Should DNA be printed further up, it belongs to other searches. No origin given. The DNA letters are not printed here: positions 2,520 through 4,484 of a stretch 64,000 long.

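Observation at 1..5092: Tightly packed helicase-helicase-nuclease operon (Res-like SF2 helicase/PD-(D/E)xK, UvrD-like SF1 helicase, Cas4/RecB-like Fe-S nuclease): candidate defence module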

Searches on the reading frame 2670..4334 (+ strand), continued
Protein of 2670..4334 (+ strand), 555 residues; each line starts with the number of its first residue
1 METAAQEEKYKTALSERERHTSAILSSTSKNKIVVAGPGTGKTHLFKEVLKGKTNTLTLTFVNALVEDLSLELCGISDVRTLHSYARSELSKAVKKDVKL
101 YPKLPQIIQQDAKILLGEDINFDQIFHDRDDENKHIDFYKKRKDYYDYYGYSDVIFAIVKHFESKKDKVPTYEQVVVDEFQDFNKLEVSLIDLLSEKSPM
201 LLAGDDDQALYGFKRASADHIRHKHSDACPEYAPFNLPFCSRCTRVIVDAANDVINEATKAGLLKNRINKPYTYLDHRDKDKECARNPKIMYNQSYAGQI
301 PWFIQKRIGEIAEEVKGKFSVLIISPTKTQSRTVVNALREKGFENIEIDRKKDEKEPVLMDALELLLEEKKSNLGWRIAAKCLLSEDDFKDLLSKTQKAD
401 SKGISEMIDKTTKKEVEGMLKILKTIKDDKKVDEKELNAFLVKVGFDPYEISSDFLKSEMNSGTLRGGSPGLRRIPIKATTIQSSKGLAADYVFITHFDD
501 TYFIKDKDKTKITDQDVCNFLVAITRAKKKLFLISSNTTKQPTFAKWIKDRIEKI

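Call 69: fold_search(model_id=the predicted structure, library=pdb)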
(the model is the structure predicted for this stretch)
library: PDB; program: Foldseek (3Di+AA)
matches with E <= 10: 1158; with E <= 0.001: 192
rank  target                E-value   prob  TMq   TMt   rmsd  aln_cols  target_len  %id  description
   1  4c2t_D                4.3e-24  1.00  0.70  0.61   8.2       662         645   15  Crystal structure of full length Deinococcus radiodurans UvrD in complex with DNA (released 2013-10-30)
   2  4c30_D                7.4e-24  1.00  0.67  0.58   9.3       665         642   15  Crystal structure of Deinococcus radiodurans UvrD in complex with DNA, form 2 (released 2013-10-30)
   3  4c30_F                2.5e-23  1.00  0.69  0.62   8.2       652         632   15  Crystal structure of Deinococcus radiodurans UvrD in complex with DNA, form 2 (released 2013-10-30)
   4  4c2t_C                3.5e-23  1.00  0.68  0.59   8.6       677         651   15  Crystal structure of full length Deinococcus radiodurans UvrD in complex with DNA (released 2013-10-30)
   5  2is6_B                9.1e-23  1.00  0.73  0.63   7.4       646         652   15  Crystal structure of UvrD-DNA-ADPMgF3 ternary complex (released 2007-01-09)
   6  2is4_B                1.1e-22  1.00  0.71  0.63   7.4       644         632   15  Crystal structure of UvrD-DNA-ADPNP ternary complex (released 2007-01-09)
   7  2is4_A                1.1e-22  1.00  0.72  0.63   6.9       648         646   15  Crystal structure of UvrD-DNA-ADPNP ternary complex (released 2007-01-09)
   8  4c2u_A                1.3e-22  1.00  0.67  0.58   8.6       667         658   16  Crystal structure of Deinococcus radiodurans UvrD in complex with DNA, Form 1 (released 2013-10-30)
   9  4c2t_A                2.0e-22  1.00  0.70  0.60   8.1       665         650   15  Crystal structure of full length Deinococcus radiodurans UvrD in complex with DNA (released 2013-10-30)
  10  2is6_A                2.4e-22  1.00  0.71  0.62   7.5       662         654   14  Crystal structure of UvrD-DNA-ADPMgF3 ternary complex (released 2007-01-09)
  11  2is1_A                2.6e-22  1.00  0.70  0.60   8.3       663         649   14  Crystal structure of UvrD-DNA-SO4 complex (released 2007-01-09)
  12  4c30_I                3.1e-22  1.00  0.68  0.60   8.9       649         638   17  Crystal structure of Deinococcus radiodurans UvrD in complex with DNA, form 2 (released 2013-10-30)
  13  4c30_A                3.8e-22  1.00  0.68  0.61   8.0       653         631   15  Crystal structure of Deinococcus radiodurans UvrD in complex with DNA, form 2 (released 2013-10-30)
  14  4c2t_B                9.5e-22  1.00  0.69  0.60   8.3       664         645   15  Crystal structure of full length Deinococcus radiodurans UvrD in complex with DNA (released 2013-10-30)
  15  1pjr                  1.1e-21  1.00  0.59  0.53  12.1       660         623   16  STRUCTURE OF DNA HELICASE (released 1997-12-03)
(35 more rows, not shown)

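Call 70: search_protein_families(library=padloc, proteins=[L012:9021-9986:+, L188:37-3102:+], max_evalue=0.0001)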
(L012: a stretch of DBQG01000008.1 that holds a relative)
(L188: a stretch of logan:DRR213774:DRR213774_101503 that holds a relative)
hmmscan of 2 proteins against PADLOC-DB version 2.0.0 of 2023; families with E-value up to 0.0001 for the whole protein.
L012:9021-9986:+ (322 aa): 0 families

L188:37-3102:+ (1022 aa): 7 families
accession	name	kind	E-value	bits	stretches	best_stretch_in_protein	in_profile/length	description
PDLC03048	REase_I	-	0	1162.1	1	31-1013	2-972/976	Type I restriction enzyme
PDLC03043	REase_I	-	1.2e-82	275.6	1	10-315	8-296/313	Type I restriction enzyme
PDLC03045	REase_I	-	2.1e-65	219.3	1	147-732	128-688/995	Type I restriction enzyme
PDLC03046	REase_I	-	7.3e-64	214.2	1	134-729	115-730/1025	Type I restriction enzyme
PDLC03040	REase_I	-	1.1e-44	150.6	1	34-747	6-699/1029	Type I restriction enzyme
PDLC03044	REase_I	-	5.7e-38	128.5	1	118-740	100-699/1034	Type I restriction enzyme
PDLC03041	REase_I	-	1.2e-29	100.9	1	265-737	285-740/1099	Type I restriction enzyme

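Call 90: search_protein_families(library=phrogs, proteins=[window:2670-4334:+], max_evalue=0.01)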
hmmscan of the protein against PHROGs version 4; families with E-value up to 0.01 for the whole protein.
window:2670-4334:+ (555 aa): 2 families
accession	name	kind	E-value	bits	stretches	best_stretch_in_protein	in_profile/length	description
phrog_1967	-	DNA, RNA and nucleotide metabolism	8.1e-33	115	1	24-539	160-672/776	DNA helicase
phrog_25205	-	unknown function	0.0023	17.3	1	171-347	183-341/607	-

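Call 92: find_related_loci(query=A1, collection=viral_contigs, flank=8000)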
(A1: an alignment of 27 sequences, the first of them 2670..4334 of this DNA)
Query A1 (555 aa) in viral_contigs; peptide patterns used: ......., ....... (x = any residue, [..] = any of these).
152 stretches matched a pattern; 26 encode a relative of the query (tblastn E <= 1e-3); 26 distinct loci.
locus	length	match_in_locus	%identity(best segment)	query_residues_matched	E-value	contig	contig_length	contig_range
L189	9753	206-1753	33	15-536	1e-66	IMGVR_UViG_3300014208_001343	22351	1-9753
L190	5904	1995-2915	23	168-534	5e-9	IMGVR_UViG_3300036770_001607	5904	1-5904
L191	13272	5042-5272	41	133-216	2e-8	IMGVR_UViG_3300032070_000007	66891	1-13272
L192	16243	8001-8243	40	139-216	2e-8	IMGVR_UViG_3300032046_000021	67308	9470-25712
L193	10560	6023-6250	37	139-219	3e-8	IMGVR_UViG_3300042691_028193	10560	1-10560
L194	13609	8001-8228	35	139-219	7e-8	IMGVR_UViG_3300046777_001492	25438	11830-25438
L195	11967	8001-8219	35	139-219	8e-8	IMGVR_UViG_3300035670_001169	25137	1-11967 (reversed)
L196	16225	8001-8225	30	139-219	2e-7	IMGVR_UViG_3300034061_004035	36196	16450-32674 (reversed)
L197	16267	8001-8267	30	132-219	2e-7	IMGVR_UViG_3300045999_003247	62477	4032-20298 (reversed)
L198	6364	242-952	25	25-219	2e-7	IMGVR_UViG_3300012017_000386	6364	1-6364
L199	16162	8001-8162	37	167-219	2e-7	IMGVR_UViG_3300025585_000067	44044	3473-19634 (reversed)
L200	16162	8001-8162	37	167-219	2e-7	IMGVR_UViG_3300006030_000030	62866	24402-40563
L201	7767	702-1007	32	117-219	2e-7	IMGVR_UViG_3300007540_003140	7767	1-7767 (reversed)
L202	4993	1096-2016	22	168-534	1e-6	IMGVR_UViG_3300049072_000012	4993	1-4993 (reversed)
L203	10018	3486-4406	22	168-534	1e-6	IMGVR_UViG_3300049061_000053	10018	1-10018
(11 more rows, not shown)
